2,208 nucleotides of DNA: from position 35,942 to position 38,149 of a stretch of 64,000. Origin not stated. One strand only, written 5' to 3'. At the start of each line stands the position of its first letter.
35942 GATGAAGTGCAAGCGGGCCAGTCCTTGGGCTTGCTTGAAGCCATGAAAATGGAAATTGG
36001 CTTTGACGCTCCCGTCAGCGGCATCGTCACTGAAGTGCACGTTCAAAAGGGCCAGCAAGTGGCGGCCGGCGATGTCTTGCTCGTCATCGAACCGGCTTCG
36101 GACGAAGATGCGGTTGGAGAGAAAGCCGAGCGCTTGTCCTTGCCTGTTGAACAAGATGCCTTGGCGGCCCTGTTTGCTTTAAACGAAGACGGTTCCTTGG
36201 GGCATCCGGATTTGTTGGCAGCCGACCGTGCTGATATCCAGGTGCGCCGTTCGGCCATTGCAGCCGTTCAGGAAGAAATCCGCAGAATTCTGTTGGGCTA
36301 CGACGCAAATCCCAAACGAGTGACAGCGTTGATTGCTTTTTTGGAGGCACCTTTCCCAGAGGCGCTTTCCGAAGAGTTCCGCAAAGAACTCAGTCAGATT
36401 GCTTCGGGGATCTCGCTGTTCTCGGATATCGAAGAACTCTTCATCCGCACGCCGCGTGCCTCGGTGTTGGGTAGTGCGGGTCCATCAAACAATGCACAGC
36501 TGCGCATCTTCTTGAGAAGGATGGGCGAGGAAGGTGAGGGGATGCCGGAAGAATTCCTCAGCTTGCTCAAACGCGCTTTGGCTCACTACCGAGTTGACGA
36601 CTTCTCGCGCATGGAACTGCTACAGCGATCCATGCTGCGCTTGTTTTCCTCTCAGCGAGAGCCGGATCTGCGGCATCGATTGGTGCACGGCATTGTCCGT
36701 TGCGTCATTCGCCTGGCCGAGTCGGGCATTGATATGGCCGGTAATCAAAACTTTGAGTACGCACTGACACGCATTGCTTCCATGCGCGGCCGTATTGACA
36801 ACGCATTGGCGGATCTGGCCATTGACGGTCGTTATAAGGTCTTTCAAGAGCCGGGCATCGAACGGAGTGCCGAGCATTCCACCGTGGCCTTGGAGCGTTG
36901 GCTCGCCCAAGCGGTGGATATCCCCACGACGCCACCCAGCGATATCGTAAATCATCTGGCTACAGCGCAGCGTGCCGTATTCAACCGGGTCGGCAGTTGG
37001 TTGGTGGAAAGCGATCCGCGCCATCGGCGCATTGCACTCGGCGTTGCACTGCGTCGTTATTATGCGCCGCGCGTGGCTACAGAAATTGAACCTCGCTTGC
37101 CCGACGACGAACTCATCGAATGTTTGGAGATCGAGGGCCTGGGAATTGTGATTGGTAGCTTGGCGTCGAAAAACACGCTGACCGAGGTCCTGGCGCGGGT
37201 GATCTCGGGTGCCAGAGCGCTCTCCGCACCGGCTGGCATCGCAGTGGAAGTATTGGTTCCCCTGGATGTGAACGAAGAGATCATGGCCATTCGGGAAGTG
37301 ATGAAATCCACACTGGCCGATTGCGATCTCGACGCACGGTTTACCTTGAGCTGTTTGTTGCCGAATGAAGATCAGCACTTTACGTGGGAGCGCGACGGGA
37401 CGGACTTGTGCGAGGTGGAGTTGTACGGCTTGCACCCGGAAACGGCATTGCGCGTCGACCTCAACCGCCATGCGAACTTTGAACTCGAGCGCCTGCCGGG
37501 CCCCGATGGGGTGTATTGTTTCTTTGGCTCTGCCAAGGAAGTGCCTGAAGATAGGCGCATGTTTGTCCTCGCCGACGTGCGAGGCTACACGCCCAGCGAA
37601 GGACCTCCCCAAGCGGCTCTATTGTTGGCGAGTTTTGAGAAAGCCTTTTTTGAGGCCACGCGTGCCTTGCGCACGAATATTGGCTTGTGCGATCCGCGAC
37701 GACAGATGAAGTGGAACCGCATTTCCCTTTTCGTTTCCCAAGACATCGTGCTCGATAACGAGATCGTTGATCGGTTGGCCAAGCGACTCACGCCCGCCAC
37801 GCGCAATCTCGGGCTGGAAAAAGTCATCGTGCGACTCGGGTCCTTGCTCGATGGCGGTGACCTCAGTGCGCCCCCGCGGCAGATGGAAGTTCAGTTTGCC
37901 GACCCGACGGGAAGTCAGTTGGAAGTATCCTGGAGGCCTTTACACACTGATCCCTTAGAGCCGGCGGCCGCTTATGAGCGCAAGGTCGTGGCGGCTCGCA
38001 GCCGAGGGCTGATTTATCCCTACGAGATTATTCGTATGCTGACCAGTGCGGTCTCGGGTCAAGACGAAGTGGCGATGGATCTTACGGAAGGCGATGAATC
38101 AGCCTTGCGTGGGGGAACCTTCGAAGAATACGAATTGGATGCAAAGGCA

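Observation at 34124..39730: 1868-aa eukaryote-style single-chain carboxylase as the last gene of a bacterial lipid operon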

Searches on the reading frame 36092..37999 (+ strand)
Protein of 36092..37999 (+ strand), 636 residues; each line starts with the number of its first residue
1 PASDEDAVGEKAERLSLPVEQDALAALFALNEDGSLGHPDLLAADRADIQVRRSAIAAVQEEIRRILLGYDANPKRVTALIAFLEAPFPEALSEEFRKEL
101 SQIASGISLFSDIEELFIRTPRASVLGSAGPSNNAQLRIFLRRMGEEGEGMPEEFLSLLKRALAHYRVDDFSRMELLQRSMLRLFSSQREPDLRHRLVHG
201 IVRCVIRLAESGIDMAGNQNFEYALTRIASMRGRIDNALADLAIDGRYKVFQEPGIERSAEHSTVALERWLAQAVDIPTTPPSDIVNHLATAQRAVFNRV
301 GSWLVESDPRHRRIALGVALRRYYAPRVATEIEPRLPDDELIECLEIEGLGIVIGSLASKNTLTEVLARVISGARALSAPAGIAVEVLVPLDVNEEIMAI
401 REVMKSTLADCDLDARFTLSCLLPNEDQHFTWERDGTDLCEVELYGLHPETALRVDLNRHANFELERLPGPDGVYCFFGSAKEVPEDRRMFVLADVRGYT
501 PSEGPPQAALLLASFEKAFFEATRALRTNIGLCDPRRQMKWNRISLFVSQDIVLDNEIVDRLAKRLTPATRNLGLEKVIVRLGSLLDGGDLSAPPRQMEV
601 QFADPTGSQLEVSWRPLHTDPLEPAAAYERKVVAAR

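Call 28: search_solved_structures(query=A2, max_evalue=1, show_alignments=2)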
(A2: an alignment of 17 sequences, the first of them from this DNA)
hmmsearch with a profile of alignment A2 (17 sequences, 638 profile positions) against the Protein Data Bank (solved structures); distinct sequences matched with E-value up to 1: 9.
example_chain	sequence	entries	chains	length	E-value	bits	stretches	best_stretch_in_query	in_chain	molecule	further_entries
5i6e_A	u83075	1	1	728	8.1e-08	34.2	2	188-328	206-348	Acetyl-CoA carboxylase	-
5csa_A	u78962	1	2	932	1.8e-07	33.1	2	188-327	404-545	Acetyl-CoA carboxylase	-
5i6h_A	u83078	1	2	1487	4.5e-07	31.7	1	387-616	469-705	Acetyl-CoA carboxylase-like protein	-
5cs4_A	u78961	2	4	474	5.3e-07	31.5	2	414-502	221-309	Acetyl-CoA carboxylase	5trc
5i6i_A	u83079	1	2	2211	1.4e-06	30.1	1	387-616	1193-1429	Acetyl-CoA carboxylase-like protein,Acetyl-CoA carboxylase-like protein,Acetyl-CoA carboxy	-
5csk_A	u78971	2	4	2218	1.4e-06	30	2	188-327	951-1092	Acetyl-CoA carboxylase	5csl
5jpq_U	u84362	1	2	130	0.24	12.8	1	223-290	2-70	Snu13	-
3id5_C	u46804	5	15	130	0.25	12.8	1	223-290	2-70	50S ribosomal protein L7Ae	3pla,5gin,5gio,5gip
9fhl_3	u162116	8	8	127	0.95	10.8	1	231-290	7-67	Large ribosomal subunit protein eL8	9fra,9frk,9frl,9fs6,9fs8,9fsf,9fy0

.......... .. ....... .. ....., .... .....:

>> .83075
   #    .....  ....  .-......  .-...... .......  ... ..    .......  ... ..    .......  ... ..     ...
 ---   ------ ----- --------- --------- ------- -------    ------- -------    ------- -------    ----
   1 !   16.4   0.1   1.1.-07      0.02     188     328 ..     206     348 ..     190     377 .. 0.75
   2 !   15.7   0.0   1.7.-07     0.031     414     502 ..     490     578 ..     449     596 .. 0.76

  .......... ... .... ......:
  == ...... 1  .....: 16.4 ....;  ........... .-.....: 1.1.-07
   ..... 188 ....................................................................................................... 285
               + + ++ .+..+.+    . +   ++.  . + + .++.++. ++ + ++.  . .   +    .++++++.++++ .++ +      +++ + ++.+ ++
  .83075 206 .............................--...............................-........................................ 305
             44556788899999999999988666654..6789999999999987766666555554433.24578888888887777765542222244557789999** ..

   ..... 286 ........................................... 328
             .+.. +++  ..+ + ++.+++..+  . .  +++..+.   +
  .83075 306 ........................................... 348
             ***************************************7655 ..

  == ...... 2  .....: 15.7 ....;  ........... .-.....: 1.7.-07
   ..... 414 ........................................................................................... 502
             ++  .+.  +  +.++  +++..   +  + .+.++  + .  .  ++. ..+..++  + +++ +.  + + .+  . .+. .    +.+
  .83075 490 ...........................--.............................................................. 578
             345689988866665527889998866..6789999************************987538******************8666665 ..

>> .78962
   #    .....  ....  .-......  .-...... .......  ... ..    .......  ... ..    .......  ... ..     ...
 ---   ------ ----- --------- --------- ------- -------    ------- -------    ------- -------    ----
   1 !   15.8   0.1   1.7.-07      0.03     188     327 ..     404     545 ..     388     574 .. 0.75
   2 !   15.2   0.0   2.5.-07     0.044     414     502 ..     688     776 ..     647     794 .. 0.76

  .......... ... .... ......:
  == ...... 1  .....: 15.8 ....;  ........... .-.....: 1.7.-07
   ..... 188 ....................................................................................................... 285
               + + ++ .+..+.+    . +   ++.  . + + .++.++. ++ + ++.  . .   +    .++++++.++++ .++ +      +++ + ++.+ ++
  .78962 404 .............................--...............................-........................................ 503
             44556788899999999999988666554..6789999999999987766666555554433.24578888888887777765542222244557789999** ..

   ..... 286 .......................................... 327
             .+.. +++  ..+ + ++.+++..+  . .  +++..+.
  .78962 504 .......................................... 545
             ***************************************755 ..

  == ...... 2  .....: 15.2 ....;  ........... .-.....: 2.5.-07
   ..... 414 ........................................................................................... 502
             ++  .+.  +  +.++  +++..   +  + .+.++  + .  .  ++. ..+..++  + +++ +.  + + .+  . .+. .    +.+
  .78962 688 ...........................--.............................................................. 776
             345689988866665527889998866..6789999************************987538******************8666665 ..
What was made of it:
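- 36092..37999 (+): Central domain (CD), aa 657-1292: a helical N-terminal part followed by three alpha/beta sub-domains, homologous to the eukaryotic ACC central region. Profile A2 hits only eukaryotic ACC CD chains in the PDB (8e-8 to 1.4e-6; next hit 0.24) (call 28).
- On Eukaryote-type homomeric multidomain ACC: The profile hits only eukaryotic ACC CDs in the PDB (8e-8; call 28).
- Central domain: the profile hits only eukaryotic ACC CDs in the PDB (call 28).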

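Call 31: predict_structure(alignment_id=A2)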
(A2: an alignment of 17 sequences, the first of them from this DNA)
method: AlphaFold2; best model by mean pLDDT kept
length: 636 residues; sequences in the alignment: 17
mean_pLDDT: 85.8   pTM: 0.82
mean pLDDT of the five models: 85.8, 84.9, 84.7, 82.2, 81.7
residues with pLDDT >= 90: 303; 70-90: 279; 50-70: 35; < 50: 19
segments of 3 or more residues with pLDDT < 50: 1-11, 121-127
pLDDT, mean of each block of 10 residues (from residue 1): 37 57 90 89 95 95 92 87 94 95 93 83 48 85 85 90 91 88 89 92 94 87 91 85 91 83 78 83 84 83 88 91 88 66 87 93 92 79 91 92 93 92 89 90 95 94 94 92 92 88 72 87 91 79 91 85 78 83 88 90 74 90 88 73
secondary structure, 60 per line:
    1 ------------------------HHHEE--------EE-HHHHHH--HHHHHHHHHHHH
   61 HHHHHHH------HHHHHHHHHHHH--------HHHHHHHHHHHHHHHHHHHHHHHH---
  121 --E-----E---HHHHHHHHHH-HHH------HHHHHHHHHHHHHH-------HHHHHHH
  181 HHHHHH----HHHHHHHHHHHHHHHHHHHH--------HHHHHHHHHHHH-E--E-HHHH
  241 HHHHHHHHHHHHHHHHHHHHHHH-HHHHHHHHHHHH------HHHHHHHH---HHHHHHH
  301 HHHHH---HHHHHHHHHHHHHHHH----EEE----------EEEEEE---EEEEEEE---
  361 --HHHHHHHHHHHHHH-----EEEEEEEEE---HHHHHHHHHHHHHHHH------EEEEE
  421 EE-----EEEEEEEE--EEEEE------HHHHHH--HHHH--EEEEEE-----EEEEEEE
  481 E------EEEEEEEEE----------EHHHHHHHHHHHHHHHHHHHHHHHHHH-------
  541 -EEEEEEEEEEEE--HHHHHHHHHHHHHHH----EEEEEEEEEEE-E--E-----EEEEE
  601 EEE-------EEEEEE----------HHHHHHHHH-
elements in order: H41-46 H49-67 H74-85 H94-117 H133-142 H153-166 H174-186 H191-210 H219-230 H237-263 H265-276 H283-290 H294-305 H309-324 E329-331 E342-347 E351-357 H363-376 E382-390 H394-409 E416-422 E428-435 E438-442 H449-454 H457-460 E463-468 E474-481 E488-496 H508-533 E542-553 H556-570 E575-585 E596-603 E611-616 H627-635
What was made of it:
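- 36092..37999 (+): The AF2 model has pLDDT 85.8 and pTM 0.82 (call 31).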

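Call 34: fold_search(model_id=the predicted structure, library=pdb)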
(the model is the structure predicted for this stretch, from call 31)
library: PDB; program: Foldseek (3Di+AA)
matches with E <= 10: 820; with E <= 0.001: 30
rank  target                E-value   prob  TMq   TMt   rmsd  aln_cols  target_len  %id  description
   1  5csl_B                1.1e-19  1.00  0.50  0.18  15.2       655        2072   16  Crystal structure of the 500 kD yeast acetyl-CoA carboxylase holoenzyme dimer (released 2015-10-28)
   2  5csk_B                5.2e-19  1.00  0.54  0.19  13.5       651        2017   16  Crystal structure of yeast acetyl-CoA carboxylase, unbiotinylated (released 2015-10-28)
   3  5csa_B                1.2e-18  1.00  0.44  0.35  18.0       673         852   16  Crystal structure of domains BT-BCCP-AC1-AC5 of yeast acetyl-CoA carboxylase (released 2015-10-28)
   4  5csl_A                3.0e-18  1.00  0.56  0.20  12.9       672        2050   15  Crystal structure of the 500 kD yeast acetyl-CoA carboxylase holoenzyme dimer (released 2015-10-28)
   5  5i6e                  4.2e-18  1.00  0.41  0.39  18.9       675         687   15  Crystal structure of the central domain of yeast acetyl-CoA carboxylase (released 2016-04-20)
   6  5i6h_B                6.7e-18  1.00  0.40  0.21  18.5       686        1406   16  Crystal structure of CD-CT domains of Chaetomium thermophilum acetyl-CoA carboxylase (released 2016-04-20)
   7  5i6i_B                2.1e-17  1.00  0.45  0.24  17.0       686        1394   16  Crystal structure of a dBCCP-variant of Chaetomium thermophilum acetyl-CoA carboxylase (released 2016-04-20)
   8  5csa_A                5.2e-17  1.00  0.43  0.33  18.1       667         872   15  Crystal structure of domains BT-BCCP-AC1-AC5 of yeast acetyl-CoA carboxylase (released 2015-10-28)
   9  5i6h_A                6.2e-17  1.00  0.44  0.23  17.8       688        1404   16  Crystal structure of CD-CT domains of Chaetomium thermophilum acetyl-CoA carboxylase (released 2016-04-20)
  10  5i6i_A                8.2e-17  1.00  0.40  0.20  16.9       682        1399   16  Crystal structure of a dBCCP-variant of Chaetomium thermophilum acetyl-CoA carboxylase (released 2016-04-20)
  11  5csk_A                3.8e-16  1.00  0.54  0.19  14.2       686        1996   15  Crystal structure of yeast acetyl-CoA carboxylase, unbiotinylated (released 2015-10-28)
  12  8xl1_A                3.8e-16  1.00  0.45  0.22  16.6       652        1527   16  Core region of the human acetyl-CoA carboxylase 1 filament in complex with acetyl-CoA (ACC1-inact) (released 2024-10-23)
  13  8xl0_E                4.2e-16  1.00  0.48  0.20  15.7       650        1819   15  Citrate-induced filament of human acetyl-coenzyme A carboxylase 1 (ACC1-citrate) (released 2024-10-23)
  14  8xl2_C                4.6e-16  1.00  0.47  0.26  16.4       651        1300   15  Human acetyl-CoA carboxylase 1 filament in complex with acetyl-CoA (ACC1-inact) (released 2024-10-23)
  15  8xkz_C                5.0e-16  1.00  0.48  0.17  15.7       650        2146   15  Core region of the citrate-induced human acetyl-CoA carboxylase 1 filament (ACC1-citrate) (released 2024-10-23)
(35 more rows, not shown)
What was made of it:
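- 36092..37999 (+): The top 30 Foldseek PDB hits are all eukaryotic ACC CD, E 1e-19 to 6e-10 (call 34).
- On Eukaryote-type homomeric multidomain ACC: The AF2 model (pLDDT 85.8) gives Foldseek E 1e-19 to 6e-10, exclusively to eukaryotic ACC CDs (calls 31, 34).
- Closest known: Eukaryotic cytosolic acetyl-CoA carboxylase. Same: The central domain has the same fold over its whole length (Foldseek E 1e-19, about 650 aligned columns; call 34).
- The confident AF2 model matches eukaryotic ACC CDs over about 650 columns (E down to 1e-19) and nothing else below 9e-3 (calls 31, 34). The 'spacer' is a conserved, confidently folded ACC central domain (calls 28, 31, 34).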

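Call 36: search_protein_families(library=pfam, alignment_id=A2, max_evalue=0.1)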
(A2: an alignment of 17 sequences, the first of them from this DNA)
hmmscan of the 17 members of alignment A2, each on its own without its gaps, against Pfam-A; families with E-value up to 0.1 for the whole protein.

A. member 1, seq(636 aa): 1 family
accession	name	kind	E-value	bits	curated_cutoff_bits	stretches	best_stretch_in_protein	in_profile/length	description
PF08326.17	ACC_central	-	0.0013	17.5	23.2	1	447-562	536-649/726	Acetyl-CoA carboxylase, central region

B. families by the number of members that match (of 17 scanned): 3 families
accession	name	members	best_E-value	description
PF08326.17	ACC_central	14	3.5e-08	Acetyl-CoA carboxylase, central region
PF12904.13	Collagen_bind_2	1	0.042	Putative collagen-binding domain of a collagenase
PF23731.1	ARM_ECM29_C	1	0.082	ECM29, C-terminal ARM-like repeats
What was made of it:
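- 36092..37999 (+): Pfam ACC_central matches 14 of 17 family CD segments, best 3.5e-8 (call 36).
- On Pfam PF08326 ACC_central: Fourteen of 17 relatives match at E<=0.1, best 3.5e-8 (call 36).
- Pfam ACC_central matches 14 of 17 relatives (call 36).
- Tried and rejected: I used the CD-only alignment A2 instead (call 36).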
